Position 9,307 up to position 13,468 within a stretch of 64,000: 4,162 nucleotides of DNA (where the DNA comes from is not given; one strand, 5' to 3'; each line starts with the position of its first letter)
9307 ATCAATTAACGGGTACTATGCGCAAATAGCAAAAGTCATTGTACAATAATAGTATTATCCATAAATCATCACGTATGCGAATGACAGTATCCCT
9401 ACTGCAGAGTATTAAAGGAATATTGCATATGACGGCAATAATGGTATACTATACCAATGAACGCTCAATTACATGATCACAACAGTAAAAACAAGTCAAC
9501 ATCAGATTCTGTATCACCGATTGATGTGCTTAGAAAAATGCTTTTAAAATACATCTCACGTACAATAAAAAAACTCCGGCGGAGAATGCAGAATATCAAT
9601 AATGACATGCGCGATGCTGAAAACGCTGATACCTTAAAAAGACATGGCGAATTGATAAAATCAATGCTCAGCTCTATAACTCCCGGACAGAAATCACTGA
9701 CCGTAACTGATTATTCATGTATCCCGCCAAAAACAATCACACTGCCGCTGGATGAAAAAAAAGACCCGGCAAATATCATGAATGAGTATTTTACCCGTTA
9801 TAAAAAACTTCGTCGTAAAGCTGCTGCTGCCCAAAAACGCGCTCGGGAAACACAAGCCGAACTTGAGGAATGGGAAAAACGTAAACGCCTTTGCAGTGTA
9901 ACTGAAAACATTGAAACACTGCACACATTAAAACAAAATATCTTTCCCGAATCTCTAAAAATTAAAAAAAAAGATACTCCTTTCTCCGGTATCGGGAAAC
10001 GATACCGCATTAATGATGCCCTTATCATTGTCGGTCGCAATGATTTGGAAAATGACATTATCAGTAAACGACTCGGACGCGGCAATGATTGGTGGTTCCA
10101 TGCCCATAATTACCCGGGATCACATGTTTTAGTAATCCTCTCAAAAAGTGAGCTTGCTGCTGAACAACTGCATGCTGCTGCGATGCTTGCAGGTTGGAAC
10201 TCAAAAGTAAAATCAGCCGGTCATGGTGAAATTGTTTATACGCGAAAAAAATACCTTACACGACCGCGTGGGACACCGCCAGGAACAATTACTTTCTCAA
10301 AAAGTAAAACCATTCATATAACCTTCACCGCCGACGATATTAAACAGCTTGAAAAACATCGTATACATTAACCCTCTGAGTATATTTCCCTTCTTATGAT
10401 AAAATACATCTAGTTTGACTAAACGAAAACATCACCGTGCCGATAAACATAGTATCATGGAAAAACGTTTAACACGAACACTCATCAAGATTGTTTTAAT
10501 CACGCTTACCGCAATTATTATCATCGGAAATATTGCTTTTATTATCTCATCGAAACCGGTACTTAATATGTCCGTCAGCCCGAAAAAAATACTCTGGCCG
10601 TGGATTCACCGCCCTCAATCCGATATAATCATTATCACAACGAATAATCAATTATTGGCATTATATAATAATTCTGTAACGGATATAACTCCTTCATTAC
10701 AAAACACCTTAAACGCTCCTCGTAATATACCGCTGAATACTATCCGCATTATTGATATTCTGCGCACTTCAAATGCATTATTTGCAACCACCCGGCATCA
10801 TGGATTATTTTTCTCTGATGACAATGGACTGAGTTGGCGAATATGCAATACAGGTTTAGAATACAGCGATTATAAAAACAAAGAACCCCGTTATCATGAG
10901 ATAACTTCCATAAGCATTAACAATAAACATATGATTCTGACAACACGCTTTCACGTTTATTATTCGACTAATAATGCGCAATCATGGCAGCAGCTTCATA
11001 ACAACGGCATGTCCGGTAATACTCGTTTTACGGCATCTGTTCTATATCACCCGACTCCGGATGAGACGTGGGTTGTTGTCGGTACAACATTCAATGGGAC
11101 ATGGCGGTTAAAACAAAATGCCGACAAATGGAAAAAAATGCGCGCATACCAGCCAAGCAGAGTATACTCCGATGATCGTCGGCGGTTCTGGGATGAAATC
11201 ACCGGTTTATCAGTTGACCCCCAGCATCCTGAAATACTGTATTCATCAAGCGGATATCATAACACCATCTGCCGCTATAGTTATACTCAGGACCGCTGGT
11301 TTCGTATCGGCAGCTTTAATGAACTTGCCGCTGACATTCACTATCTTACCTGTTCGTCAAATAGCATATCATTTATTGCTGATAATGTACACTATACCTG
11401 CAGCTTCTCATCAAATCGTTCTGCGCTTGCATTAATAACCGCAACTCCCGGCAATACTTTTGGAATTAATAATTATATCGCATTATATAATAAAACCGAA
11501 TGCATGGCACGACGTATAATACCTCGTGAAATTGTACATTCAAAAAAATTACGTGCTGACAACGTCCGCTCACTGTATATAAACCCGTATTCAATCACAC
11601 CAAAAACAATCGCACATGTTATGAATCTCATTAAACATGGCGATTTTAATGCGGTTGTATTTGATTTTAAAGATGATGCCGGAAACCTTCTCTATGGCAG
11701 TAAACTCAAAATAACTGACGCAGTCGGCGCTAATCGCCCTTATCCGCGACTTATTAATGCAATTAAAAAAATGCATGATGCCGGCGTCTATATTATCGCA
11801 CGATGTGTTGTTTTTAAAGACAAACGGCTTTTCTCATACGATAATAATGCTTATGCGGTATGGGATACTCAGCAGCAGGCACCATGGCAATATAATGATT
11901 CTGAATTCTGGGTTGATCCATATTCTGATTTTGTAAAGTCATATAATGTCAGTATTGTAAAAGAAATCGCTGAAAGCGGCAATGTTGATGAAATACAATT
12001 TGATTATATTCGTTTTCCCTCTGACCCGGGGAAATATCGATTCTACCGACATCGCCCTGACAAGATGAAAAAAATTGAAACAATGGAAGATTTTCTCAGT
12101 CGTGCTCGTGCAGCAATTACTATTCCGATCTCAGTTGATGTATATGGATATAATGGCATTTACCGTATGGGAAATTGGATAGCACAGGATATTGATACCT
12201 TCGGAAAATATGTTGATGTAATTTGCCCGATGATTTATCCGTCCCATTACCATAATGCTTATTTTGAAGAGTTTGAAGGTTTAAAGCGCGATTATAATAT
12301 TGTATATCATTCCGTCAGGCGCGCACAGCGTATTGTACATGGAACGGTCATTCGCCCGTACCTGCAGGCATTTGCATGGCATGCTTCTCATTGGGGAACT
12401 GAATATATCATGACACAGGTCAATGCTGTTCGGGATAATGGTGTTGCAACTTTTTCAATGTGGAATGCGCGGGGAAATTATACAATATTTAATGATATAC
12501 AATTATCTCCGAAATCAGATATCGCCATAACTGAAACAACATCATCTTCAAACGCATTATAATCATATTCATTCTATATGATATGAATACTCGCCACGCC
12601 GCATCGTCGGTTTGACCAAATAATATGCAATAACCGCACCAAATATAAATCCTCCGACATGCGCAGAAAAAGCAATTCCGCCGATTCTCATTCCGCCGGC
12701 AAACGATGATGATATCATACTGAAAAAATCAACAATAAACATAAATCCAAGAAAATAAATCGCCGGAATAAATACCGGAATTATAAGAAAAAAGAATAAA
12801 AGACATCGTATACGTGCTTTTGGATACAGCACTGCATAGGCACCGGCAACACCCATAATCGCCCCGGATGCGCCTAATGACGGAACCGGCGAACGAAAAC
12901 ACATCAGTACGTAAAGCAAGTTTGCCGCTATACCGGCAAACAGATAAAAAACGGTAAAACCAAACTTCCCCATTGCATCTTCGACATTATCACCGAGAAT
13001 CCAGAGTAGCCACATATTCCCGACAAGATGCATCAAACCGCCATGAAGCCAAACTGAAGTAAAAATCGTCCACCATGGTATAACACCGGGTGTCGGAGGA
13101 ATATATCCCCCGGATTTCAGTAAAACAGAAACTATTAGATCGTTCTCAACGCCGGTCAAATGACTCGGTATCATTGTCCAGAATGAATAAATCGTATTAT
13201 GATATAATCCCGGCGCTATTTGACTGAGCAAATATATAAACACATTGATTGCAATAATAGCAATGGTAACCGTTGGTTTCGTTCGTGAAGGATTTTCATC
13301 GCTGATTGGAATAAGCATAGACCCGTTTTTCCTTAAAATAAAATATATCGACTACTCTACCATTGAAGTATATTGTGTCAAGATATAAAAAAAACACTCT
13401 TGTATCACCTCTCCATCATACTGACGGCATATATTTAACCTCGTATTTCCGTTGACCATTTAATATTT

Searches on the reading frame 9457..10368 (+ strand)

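Call 57: search_protein_families(library=pfam, proteins=[window:9457-10368:+], max_evalue=0.00001)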
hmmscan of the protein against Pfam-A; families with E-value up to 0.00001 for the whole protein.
window:9457-10368:+ (304 aa): 3 families
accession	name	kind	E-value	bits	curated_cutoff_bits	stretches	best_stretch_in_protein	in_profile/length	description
PF05833.16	NFACT_N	-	3.9e-24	85.7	31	1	25-167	301-442/456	NFACT N-terminal and middle domains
PF05670.18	NFACT-R_1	-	9.4e-11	42.7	29.8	1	186-279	9-109/112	NFACT protein RNA binding domain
PF18297.6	NFACT-R_2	-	1.3e-06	28.9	26.9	1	184-265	5-83/104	NFACT protein RNA binding domain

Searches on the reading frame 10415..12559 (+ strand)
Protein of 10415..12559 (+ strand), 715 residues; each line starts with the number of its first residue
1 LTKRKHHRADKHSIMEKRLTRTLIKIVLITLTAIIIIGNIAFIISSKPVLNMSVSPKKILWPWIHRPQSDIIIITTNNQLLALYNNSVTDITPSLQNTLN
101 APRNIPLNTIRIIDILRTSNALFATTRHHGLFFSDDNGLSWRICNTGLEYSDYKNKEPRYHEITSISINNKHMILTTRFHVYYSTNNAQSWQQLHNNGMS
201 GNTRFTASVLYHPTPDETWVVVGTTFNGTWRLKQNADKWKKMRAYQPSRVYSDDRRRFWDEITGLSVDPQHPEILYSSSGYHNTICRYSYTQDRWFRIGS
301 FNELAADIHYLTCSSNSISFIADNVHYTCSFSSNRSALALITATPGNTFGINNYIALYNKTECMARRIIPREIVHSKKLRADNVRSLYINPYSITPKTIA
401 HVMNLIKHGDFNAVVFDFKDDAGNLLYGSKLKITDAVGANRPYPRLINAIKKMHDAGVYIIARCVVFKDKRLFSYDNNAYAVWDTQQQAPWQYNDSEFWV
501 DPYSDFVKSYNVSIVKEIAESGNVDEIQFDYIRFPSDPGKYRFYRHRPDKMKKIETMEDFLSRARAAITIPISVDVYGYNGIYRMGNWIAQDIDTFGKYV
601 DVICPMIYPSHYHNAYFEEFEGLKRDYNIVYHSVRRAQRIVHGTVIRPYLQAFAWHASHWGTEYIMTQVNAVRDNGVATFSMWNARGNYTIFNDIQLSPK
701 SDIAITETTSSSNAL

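Call 57: search_protein_families(library=pfam, proteins=[window:10415-12559:+], max_evalue=0.00001)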
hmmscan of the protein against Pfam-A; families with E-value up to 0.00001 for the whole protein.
window:10415-12559:+ (715 aa): 1 family
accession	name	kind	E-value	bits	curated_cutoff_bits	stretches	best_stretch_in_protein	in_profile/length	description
PF13200.12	DUF4015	-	7e-77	259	27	1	387-689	2-313/313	Putative glycosyl hydrolase domain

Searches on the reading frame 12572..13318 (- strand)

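Call 57: search_protein_families(library=pfam, proteins=[window:12572-13318:-], max_evalue=0.00001)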
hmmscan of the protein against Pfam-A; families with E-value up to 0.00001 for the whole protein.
window:12572-13318:- (249 aa): 1 family
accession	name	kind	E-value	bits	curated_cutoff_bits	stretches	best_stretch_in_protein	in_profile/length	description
PF01694.28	Rhomboid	-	5.9e-32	111.3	22.6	1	82-236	4-142/143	Rhomboid domain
